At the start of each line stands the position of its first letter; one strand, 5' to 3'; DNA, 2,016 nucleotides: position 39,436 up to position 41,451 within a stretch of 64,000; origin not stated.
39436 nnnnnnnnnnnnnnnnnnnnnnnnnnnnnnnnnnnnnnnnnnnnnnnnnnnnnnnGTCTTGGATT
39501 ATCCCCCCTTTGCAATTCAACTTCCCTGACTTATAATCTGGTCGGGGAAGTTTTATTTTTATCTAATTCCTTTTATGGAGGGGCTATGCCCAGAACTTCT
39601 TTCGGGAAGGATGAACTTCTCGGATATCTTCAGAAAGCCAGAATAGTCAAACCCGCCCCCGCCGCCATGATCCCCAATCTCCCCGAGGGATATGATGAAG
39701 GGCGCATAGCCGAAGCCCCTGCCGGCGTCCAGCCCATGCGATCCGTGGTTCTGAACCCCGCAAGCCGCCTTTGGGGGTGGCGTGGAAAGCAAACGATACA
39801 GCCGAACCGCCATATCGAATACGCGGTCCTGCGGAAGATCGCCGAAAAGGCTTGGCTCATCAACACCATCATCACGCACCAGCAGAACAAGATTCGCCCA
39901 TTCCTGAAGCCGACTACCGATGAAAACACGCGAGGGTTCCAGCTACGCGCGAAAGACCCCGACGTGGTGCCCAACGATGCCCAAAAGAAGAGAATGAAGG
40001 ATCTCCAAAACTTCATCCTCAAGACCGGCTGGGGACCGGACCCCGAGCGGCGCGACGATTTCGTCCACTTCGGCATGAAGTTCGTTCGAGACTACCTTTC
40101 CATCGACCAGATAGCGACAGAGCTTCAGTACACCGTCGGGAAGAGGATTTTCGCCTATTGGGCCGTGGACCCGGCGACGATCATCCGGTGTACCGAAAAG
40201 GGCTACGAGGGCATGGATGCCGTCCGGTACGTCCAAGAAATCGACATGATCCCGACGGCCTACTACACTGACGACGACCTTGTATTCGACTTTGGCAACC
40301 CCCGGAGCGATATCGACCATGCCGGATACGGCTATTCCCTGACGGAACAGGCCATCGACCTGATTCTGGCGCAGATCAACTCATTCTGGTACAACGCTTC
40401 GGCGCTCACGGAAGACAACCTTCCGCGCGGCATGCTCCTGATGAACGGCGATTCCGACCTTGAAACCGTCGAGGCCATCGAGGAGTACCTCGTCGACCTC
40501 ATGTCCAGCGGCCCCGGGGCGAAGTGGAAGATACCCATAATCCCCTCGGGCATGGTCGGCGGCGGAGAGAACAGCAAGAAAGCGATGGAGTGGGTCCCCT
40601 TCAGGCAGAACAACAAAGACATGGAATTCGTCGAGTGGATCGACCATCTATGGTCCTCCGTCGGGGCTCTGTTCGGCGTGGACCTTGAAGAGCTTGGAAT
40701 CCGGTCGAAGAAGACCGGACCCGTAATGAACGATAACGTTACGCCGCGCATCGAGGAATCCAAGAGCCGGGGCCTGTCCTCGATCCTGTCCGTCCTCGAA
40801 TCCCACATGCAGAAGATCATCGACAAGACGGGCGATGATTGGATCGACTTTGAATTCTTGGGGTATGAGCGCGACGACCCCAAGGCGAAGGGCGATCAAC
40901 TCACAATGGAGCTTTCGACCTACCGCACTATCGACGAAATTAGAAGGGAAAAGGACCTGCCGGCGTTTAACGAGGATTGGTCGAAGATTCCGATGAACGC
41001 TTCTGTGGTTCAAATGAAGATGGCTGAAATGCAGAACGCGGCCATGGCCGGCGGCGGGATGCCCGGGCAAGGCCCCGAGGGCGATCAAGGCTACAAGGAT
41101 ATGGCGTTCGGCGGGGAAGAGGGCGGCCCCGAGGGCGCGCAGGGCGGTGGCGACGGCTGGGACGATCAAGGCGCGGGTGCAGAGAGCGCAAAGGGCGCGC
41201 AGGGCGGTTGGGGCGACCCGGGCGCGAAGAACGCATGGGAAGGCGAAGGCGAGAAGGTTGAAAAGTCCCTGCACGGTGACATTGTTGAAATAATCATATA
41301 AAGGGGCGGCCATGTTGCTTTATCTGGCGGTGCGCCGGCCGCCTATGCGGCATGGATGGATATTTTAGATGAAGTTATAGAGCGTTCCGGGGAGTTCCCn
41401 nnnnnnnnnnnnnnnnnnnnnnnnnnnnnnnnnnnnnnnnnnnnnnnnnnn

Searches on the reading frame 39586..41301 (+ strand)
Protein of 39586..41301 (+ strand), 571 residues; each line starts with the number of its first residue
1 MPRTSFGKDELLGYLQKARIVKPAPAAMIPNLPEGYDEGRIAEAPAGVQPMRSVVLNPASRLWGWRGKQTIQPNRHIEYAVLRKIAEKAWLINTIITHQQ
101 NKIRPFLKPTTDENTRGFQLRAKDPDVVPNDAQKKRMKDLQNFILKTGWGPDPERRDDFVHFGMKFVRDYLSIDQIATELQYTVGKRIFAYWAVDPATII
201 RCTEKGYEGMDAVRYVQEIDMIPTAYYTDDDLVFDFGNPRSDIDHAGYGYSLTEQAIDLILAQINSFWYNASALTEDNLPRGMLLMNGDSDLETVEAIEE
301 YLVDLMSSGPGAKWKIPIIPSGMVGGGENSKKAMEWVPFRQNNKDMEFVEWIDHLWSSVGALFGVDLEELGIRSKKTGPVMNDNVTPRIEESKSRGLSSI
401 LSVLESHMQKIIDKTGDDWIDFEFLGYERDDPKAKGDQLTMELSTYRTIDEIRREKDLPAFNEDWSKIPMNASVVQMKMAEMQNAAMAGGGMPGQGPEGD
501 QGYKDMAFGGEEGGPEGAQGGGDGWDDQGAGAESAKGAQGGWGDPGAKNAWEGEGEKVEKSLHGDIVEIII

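Call 14: search_protein_families(library=pfam, proteins=[window:39586-41301:+], max_evalue=0.01)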
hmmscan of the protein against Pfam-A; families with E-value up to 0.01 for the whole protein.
window:39586-41301:+ (571 aa): 1 family
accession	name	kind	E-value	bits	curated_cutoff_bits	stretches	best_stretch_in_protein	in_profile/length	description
PF04860.17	Phage_portal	-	1.2e-08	35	39.1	1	187-455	79-319/321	Phage portal protein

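Call 15: search_protein_families(library=phrogs, proteins=[window:39586-41301:+], max_evalue=0.001)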
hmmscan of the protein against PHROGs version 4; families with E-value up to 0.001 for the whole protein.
window:39586-41301:+ (571 aa): 5 families
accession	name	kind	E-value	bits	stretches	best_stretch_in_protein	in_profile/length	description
phrog_15361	-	head and packaging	1.5e-35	123.9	1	63-319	68-326/328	portal protein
phrog_12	-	head and packaging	2.9e-30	106.9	1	143-557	129-496/646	portal protein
phrog_11117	-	head and packaging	3.6e-21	76.8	1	289-486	6-198/264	portal protein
phrog_2662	-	head and packaging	3.9e-17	63.1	1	175-520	134-448/717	portal protein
phrog_37955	-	head and packaging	3.3e-05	23.2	1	167-495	192-510/945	portal protein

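Call 56: search_dna_similar(query=window:39586-41301:+, collection=phages, mode=protein, max_rows=12)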
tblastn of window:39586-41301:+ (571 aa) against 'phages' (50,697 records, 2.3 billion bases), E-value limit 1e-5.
Records with a match: 785; places in all: 812; records where one place covers at least 80% of the query: 4.
Best place of each record, by identity: <60% 785.
By first word of the organism name: Staphylococcus 343; Bacillus 244; Enterococcus 69; Listeria 54; Lactobacillus 26; Leptospira 7; Bacteroides 6; Thermus 5; Brochothrix 4; Pseudomonas 3; and 19 more.
By host as written in the record: Staphylococcus aureus 112; - 71; Listeria monocytogenes 43; Staphylococcus sp. 27; Bacillus subtilis 27; Bacillus cereus 26; Staphylococcus carnosus TM300 22; Enterococcus faecalis 20; and 201 more.
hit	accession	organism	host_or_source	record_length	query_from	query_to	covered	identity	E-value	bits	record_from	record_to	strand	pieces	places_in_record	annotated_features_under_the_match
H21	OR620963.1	Yersinia phage fHe-Yen8-01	Yersinia enterocolitica serotype O:8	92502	5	476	83%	26.6%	9e-38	155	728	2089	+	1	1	portal protein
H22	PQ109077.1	Thermus phage Lalka27b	Thermus thermophilus HB27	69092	15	477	81%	26.3%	7e-29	128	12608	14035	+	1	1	portal protein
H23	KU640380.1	Bacillus phage Shbh1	Bacillus sp. MGK1/ERV9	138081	32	459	75%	28.3%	7e-41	165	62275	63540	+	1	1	putative portal protein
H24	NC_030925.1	Bacillus phage Shbh1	Bacillus sp. MGK1/ERV9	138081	32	459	75%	28.3%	7e-41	165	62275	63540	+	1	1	portal protein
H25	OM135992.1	Brochothrix phage ADU4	Brochothrix thermosphacta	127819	56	476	74%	28.8%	1e-29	130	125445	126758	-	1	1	hypothetical protein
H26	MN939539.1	Listeria phage vB_Lino_VEfB7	Listeria innocua BE307/15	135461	55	476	74%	28.2%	2e-37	154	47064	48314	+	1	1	hypothetical protein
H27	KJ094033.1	Listeria phage LP-048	Listeria monocytogenes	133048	55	476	74%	28.2%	2e-37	154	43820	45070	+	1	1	putative portal protein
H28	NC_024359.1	Listeria phage LP-048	Listeria monocytogenes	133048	55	476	74%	28.2%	2e-37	154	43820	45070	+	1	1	portal protein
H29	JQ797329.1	Listeria phage vB_LmoM_AG20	Listeria monocytogenes CRIFS culture ...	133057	55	476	74%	28.2%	2e-37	154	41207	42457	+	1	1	hypothetical protein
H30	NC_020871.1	Listeria phage vB_LmoM_AG20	Listeria monocytogenes CRIFS culture ...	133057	55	476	74%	28.2%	2e-37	154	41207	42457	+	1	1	portal protein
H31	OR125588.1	Listeria phage cka18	Listeria monocytogenes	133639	55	476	74%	28.2%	2e-37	154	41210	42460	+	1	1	record has no annotation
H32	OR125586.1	Listeria phage cka16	Listeria monocytogenes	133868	55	476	74%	28.2%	2e-37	154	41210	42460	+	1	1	record has no annotation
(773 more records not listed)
